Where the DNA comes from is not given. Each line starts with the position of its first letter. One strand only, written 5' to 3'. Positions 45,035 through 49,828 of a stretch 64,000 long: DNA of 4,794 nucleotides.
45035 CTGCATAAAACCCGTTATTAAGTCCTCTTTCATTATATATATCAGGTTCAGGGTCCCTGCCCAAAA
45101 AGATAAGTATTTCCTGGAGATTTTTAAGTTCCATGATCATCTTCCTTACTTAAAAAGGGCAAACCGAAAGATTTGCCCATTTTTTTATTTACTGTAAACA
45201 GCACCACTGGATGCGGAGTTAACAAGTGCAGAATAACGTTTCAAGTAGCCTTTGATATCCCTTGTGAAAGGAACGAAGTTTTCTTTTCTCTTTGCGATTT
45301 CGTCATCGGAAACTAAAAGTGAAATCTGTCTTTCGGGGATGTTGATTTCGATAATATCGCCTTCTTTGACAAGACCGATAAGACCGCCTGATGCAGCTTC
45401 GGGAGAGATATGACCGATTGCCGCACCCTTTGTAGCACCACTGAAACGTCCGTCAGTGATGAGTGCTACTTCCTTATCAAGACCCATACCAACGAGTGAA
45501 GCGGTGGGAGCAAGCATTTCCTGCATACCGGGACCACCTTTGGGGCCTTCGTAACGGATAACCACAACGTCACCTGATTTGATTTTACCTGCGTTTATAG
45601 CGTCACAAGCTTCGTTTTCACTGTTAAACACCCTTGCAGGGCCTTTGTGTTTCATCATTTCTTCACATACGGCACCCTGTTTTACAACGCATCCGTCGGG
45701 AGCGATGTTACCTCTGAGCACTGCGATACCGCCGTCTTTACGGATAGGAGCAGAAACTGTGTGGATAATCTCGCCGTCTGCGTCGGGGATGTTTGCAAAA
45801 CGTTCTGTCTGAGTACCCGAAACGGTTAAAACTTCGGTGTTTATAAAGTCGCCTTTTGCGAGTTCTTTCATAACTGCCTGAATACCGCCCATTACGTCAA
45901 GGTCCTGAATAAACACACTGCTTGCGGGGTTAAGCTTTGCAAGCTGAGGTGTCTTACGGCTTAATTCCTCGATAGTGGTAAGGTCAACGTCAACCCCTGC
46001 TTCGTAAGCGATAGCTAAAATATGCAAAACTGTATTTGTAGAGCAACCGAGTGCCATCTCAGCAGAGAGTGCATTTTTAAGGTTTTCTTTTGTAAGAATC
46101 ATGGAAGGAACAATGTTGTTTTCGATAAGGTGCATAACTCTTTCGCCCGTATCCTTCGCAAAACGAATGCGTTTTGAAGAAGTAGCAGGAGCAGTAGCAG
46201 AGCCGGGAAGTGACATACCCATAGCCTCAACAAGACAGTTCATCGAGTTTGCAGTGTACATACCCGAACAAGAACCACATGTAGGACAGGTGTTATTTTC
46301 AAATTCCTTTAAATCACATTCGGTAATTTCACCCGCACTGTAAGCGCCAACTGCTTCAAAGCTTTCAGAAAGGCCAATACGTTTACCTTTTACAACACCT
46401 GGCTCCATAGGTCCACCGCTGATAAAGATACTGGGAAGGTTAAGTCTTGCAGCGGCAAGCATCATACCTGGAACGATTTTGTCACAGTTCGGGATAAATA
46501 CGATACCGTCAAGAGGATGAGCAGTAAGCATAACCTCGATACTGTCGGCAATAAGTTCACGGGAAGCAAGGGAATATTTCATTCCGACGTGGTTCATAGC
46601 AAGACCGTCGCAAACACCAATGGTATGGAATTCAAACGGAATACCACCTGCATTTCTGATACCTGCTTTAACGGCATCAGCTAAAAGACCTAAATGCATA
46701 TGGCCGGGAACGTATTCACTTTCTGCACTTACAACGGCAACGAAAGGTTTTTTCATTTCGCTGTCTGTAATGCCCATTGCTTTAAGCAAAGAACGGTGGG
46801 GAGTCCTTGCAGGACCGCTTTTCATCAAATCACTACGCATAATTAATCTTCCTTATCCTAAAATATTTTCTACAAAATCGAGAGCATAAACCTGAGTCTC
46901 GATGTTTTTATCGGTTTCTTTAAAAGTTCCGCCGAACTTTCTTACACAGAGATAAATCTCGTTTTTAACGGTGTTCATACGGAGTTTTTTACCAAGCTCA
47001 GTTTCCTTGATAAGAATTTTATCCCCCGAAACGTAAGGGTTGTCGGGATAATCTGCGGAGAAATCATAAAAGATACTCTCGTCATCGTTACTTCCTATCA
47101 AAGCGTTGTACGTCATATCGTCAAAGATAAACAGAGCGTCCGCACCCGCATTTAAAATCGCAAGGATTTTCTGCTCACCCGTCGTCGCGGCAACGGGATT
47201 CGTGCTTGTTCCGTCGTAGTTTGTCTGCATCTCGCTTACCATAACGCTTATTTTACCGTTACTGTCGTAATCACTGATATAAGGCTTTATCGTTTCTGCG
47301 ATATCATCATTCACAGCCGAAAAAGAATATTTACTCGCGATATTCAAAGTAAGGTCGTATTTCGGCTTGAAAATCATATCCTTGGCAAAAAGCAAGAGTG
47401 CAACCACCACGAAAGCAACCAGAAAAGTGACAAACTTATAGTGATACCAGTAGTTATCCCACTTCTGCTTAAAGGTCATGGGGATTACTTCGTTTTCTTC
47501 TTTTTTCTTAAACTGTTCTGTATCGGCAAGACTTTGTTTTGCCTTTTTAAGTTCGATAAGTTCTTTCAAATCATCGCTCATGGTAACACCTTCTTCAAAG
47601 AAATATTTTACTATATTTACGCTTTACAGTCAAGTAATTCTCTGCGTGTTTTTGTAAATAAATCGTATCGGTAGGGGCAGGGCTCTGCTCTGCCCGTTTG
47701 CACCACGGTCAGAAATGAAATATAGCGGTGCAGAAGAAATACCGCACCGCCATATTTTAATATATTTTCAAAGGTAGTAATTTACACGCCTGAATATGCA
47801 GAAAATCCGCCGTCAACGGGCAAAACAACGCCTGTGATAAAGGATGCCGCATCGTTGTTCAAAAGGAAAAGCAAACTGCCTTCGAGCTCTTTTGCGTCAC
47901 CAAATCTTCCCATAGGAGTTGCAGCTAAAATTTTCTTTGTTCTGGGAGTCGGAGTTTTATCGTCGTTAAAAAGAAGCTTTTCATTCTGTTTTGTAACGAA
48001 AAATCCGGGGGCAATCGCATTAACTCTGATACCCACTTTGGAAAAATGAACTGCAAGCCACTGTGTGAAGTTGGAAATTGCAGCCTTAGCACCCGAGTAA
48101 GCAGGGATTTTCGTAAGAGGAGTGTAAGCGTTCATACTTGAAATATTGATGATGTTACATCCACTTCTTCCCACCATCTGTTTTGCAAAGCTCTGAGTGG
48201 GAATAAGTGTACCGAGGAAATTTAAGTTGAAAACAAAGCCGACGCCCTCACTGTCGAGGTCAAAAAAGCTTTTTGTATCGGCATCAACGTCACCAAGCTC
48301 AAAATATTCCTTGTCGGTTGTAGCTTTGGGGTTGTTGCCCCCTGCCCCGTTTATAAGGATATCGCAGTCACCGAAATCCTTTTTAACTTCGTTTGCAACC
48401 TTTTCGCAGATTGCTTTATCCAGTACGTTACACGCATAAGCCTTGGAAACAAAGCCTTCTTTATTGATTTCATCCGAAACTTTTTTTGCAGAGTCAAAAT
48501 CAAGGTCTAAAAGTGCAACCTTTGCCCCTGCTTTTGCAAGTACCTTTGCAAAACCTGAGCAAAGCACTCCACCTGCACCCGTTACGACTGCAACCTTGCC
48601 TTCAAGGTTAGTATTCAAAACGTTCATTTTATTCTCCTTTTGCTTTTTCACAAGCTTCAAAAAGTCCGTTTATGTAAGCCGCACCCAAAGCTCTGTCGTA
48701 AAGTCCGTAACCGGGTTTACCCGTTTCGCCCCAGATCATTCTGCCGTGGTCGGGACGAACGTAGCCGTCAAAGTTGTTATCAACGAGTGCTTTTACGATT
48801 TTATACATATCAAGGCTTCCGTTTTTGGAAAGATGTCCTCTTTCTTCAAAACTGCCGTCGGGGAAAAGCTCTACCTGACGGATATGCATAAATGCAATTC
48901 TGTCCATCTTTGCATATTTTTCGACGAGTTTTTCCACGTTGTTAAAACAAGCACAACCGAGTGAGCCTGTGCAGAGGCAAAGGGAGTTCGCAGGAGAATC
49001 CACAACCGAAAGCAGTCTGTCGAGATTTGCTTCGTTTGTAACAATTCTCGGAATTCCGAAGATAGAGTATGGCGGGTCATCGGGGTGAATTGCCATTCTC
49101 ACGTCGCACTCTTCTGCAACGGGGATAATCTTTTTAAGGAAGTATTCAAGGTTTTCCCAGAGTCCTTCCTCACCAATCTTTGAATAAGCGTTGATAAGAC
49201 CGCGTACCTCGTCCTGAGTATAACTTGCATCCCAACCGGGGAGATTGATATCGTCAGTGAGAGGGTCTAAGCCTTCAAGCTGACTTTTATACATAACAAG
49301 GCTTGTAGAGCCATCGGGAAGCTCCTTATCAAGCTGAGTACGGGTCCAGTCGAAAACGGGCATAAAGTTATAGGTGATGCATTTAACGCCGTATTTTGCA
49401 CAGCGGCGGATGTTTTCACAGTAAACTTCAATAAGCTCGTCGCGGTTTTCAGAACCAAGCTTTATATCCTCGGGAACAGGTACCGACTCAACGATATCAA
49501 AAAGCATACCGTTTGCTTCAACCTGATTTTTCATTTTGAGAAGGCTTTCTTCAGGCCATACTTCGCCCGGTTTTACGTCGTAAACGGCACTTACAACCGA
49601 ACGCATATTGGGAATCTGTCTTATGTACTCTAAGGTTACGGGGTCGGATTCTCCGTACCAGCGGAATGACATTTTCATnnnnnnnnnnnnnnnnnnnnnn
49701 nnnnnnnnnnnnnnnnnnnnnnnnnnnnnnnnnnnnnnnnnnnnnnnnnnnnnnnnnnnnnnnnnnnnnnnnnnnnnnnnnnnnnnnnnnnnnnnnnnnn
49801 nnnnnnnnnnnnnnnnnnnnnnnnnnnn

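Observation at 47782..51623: nagB-nagA-uxuA-uxuB without uxaC: candidate N-acetylhexosaminuronate catabolic pathway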

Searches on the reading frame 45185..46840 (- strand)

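Call 3: search_protein_families(library=pfam, proteins=[window:45185-46840:-])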
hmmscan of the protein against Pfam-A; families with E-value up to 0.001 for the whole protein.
window:45185-46840:- (551 aa): 2 families
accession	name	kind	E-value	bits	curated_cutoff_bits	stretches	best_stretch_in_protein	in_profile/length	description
PF00920.27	ILVD_EDD_N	-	1.2e-130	435.7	27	1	31-345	1-313/316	Dihydroxy-acid/6-phosphogluconate dehydratase N-terminal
PF24877.1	ILV_EDD_C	-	1.1e-79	266.7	27.7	1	357-547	1-191/191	Dihydroxy-acid/6-phosphogluconate dehydratase C-terminal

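Call 4: search_protein_families(library=ncbifam, proteins=[window:45185-46840:-])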
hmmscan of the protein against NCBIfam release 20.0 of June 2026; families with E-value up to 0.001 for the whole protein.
window:45185-46840:- (551 aa): 8 families
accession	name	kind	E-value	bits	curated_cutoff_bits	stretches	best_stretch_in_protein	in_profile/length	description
NF002068.0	PRK00911.1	subfamily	1.8e-238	792.6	644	1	1-550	5-556/559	dihydroxy-acid dehydratase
TIGR00110.1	ilvD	equivalog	2.1e-230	765.9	618.15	1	14-550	1-542/543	dihydroxy-acid dehydratase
NF009103.0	PRK12448.1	equivalog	1.7e-181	604.6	710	2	2-345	5-357/616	dihydroxy-acid dehydratase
NF004784.0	PRK06131.1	subfamily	1.9e-140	469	539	1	13-549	24-560/576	dihydroxy-acid dehydratase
NF009559.0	PRK13016.1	equivalog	1.1e-126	423.4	882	1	14-547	25-559/578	L-arabinonate dehydratase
NF009560.0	PRK13017.1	subfamily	4.2e-124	414.9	684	1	18-549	31-575/595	dihydroxy-acid dehydratase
TIGR01196.1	edd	equivalog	2.3e-79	267.3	708.25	1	27-525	60-571/601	phosphogluconate dehydratase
TIGR03432.1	yjhG_yagF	hypoth_equivalog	7.9e-74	248.8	808.15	2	43-346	79-385/640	YjhG/YagF family D-xylonate dehydratase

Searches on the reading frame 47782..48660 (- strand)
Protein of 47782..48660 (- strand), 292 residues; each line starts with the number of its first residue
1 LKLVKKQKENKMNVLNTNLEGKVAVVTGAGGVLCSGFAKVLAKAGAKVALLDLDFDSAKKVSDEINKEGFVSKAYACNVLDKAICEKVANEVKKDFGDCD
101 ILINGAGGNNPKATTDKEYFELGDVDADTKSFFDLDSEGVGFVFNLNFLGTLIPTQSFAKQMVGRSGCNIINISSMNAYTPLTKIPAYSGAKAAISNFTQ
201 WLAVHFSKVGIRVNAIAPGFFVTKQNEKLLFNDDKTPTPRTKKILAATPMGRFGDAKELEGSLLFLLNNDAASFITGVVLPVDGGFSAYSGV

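Call 3: search_protein_families(library=pfam, proteins=[window:47782-48660:-])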
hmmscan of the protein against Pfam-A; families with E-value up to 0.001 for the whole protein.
window:47782-48660:- (292 aa): 3 families
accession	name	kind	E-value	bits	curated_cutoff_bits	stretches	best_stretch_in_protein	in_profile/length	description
PF13561.12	adh_short_C2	-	1.2e-40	140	27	1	35-287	10-236/236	Enoyl-(Acyl carrier protein) reductase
PF00106.31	adh_short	-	5.8e-40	137.3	26.6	1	22-228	1-189/195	short chain dehydrogenase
PF02737.24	3HCDH_N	-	0.00021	21.7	22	1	23-90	2-65/180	3-hydroxyacyl-CoA dehydrogenase, NAD binding domain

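Call 4: search_protein_families(library=ncbifam, proteins=[window:47782-48660:-])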
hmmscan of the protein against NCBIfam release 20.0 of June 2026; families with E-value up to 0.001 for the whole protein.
window:47782-48660:- (292 aa): 222 families (the best 25 are shown)
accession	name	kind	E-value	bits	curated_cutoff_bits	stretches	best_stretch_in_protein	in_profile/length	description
NF006132.0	PRK08277.1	subfamily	9.4e-130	432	281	1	16-292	5-280/280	D-mannonate oxidoreductase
NF005559.1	PRK07231.1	subfamily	7.3e-52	176.3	215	1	19-286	2-247/249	glucose 1-dehydrogenase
NF006070.0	PRK08213.1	subfamily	2.7e-47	161.5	279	2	137-288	110-258/259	gluconate 5-dehydrogenase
NF004778.0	PRK06124.1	equivalog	2.9e-43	148.1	303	1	18-288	8-254/256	SDR family oxidoreductase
NF005853.0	PRK07774.1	equivalog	4.9e-43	147.3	303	1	18-286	3-246/250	SDR family oxidoreductase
NF004791.0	PRK06138.1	equivalog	5.8e-43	147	312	1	18-288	2-251/252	SDR family oxidoreductase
NF005446.0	PRK07035.1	equivalog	7.7e-42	143.3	373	1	16-286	6-253/255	SDR family oxidoreductase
NF005488.0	PRK07097.1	equivalog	1.8e-41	142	369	1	17-291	6-262/266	gluconate 5-dehydrogenase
TIGR01832.1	kduD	equivalog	3.1e-41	141.5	338.85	1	18-287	2-246/248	2-dehydro-3-deoxy-D-gluconate 5-dehydrogenase KduD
NF005067.0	PRK06484.1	equivalog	4.4e-40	137.7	713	2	142-289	374-514/524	short chain dehydrogenase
NF004198.0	PRK05653.1-3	equivalog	5e-40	137.5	296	1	18-286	4-246/248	3-oxoacyl-ACP reductase FabG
NF005390.0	PRK06935.1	equivalog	5.1e-40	137.4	369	1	16-286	10-255/258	2-dehydro-3-deoxy-D-gluconate 5-dehydrogenase KduD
NF009466.0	PRK12826.1-2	subfamily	5.3e-40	137.4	222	1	22-286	4-244/248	3-oxoacyl-ACP reductase FabG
NF052558.1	MBtsdlDhBudC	equivalog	5.5e-40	137.5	270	1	20-291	2-246/250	meso-2,3-butanediol dehydrogenase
NF004774.0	PRK06114.1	equivalog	1e-39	136.4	360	1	15-288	10-261/262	SDR family oxidoreductase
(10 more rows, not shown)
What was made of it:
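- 47782..48627 (-): SDR-type D-mannonate oxidoreductase / fructuronate reductase (UxuB analogue, 281 aa). NF006132 432 bits against 281 (call 4).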

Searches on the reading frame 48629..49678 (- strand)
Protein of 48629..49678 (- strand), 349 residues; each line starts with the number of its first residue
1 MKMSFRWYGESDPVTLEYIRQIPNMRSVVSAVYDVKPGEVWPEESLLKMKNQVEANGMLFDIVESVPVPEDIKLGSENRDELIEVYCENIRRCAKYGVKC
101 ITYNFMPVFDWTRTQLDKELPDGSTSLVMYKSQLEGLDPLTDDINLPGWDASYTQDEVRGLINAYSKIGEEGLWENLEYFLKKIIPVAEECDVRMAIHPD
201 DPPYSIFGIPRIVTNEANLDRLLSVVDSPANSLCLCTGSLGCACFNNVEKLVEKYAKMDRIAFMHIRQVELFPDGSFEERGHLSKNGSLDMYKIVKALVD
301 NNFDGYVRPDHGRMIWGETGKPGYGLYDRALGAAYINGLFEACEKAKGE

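Call 3: search_protein_families(library=pfam, proteins=[window:48629-49678:-])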
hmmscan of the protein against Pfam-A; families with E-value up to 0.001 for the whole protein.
window:48629-49678:- (349 aa): 2 families
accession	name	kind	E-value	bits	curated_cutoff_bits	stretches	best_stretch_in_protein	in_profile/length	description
PF03786.19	UxuA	-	6.5e-137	456.5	23.7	1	1-345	1-352/352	D-mannonate dehydratase (UxuA)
PF01261.30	AP_endonuc_2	-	5.8e-12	46.3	31.1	1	41-307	25-225/249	Xylose isomerase-like TIM barrel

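Call 4: search_protein_families(library=ncbifam, proteins=[window:48629-49678:-])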
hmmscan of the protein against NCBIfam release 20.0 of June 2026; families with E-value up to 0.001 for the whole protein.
window:48629-49678:- (349 aa): 2 families
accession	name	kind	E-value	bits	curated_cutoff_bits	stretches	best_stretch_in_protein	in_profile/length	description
NF003027.0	PRK03906.1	subfamily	1.4e-137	458.7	191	2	144-347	179-381/385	mannonate dehydratase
TIGR00695.1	uxuA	equivalog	2.1e-107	359.6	199.55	2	145-346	180-390/394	mannonate dehydratase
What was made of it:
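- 48629..49678 (-): UxuA, D-mannonate dehydratase (349 aa, short form). PF03786 456.5 bits; TIGR00695 and NF003027 above cut-off (calls 3, 4).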

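Call 67: find_related_loci(query=window:48629-49678:-, collection=metagenome_contigs, flank=10000)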
Query window:48629-49678:- (349 aa) in metagenome_contigs; peptide patterns used: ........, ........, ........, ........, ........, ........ (x = any residue, [..] = any of these).
600 stretches matched a pattern (row limit reached: there are more); 594 encode a relative of the query (tblastn E <= 1e-3); the best 80 are kept; 80 distinct loci.
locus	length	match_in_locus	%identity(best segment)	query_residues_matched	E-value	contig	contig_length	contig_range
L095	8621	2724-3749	82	1-342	0e+0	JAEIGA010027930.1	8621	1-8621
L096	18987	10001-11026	81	1-342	0e+0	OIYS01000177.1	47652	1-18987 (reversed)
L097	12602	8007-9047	78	1-347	0e+0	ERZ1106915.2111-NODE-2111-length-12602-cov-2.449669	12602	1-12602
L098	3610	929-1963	78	1-345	0e+0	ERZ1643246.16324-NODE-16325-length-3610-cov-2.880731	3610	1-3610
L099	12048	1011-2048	76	1-346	0e+0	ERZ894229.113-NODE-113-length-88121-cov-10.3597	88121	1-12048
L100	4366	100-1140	73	1-347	0e+0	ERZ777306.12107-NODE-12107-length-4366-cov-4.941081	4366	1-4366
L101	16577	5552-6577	74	1-342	4e-178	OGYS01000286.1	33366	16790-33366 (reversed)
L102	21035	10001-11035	72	1-342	1e-176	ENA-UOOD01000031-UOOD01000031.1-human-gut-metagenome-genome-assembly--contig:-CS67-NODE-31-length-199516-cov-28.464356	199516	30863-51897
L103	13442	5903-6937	71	1-342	9e-173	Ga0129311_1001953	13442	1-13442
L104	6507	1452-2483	71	1-345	2e-171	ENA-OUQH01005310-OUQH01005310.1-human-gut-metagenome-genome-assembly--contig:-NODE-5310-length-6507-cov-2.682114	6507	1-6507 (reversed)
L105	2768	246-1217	73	19-342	4e-177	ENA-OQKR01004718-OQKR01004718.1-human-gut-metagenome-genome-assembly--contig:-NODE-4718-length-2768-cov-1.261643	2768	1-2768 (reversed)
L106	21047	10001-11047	66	1-349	8e-161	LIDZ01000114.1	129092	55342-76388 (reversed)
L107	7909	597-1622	66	1-342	6e-159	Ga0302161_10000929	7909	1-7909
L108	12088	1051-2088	64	1-346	2e-158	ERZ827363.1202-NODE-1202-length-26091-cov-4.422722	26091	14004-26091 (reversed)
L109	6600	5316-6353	64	1-346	9e-158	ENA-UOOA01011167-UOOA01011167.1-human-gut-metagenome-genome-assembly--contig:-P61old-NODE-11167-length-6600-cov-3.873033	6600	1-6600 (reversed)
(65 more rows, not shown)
